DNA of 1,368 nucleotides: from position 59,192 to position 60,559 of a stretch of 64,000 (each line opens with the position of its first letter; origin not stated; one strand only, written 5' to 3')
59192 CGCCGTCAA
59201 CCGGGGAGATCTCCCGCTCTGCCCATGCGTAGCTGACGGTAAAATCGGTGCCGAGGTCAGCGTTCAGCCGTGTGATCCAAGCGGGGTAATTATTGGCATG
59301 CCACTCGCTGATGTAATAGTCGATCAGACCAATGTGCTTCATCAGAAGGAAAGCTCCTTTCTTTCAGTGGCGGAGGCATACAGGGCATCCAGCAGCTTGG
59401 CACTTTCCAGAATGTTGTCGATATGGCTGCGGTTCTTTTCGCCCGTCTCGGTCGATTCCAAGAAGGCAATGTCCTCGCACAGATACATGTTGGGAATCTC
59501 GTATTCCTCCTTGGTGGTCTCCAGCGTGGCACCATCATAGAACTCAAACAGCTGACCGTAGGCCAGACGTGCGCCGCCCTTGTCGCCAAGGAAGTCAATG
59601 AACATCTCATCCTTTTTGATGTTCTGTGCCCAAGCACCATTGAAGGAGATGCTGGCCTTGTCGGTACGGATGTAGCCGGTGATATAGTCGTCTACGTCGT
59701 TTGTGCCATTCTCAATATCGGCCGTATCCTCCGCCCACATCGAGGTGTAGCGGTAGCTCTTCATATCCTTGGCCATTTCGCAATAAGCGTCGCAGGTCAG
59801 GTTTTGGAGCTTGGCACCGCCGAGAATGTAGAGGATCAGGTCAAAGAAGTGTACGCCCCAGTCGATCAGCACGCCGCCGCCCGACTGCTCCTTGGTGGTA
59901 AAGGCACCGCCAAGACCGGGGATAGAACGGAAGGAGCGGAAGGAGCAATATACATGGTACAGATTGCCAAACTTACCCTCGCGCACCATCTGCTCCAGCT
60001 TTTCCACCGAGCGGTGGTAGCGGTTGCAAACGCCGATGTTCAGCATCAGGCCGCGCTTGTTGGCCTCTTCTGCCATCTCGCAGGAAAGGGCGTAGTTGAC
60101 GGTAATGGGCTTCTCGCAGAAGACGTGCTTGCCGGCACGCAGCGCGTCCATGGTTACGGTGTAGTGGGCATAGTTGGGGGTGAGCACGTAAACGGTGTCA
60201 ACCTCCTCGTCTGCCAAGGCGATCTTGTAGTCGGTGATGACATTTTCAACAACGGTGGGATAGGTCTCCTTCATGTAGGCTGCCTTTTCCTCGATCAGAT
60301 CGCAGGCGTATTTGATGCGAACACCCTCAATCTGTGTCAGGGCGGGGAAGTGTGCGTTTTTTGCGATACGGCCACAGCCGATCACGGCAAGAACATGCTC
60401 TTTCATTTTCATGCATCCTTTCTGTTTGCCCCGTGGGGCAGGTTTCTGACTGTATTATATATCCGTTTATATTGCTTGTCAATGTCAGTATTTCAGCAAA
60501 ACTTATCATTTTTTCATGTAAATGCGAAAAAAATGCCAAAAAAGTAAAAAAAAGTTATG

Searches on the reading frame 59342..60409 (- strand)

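Call 87: search_protein_families(library=pfam, proteins=[window:59342-60409:-], max_evalue=0.00001)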
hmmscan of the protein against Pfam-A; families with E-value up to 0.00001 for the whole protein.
window:59342-60409:- (355 aa): 3 families
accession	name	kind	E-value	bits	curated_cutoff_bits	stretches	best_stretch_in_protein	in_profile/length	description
PF01408.29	GFO_IDH_MocA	-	2.4e-21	77.1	24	1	8-125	4-118/120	Oxidoreductase family, NAD-binding Rossmann fold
PF22725.1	GFO_IDH_MocA_C3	-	2.7e-16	60.1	27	1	136-280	2-123/124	GFO/IDH/MocA C-terminal domain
PF02894.22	GFO_IDH_MocA_C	-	1.1e-13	52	22.9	1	140-352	2-215/218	Oxidoreductase family, C-terminal alpha/beta domain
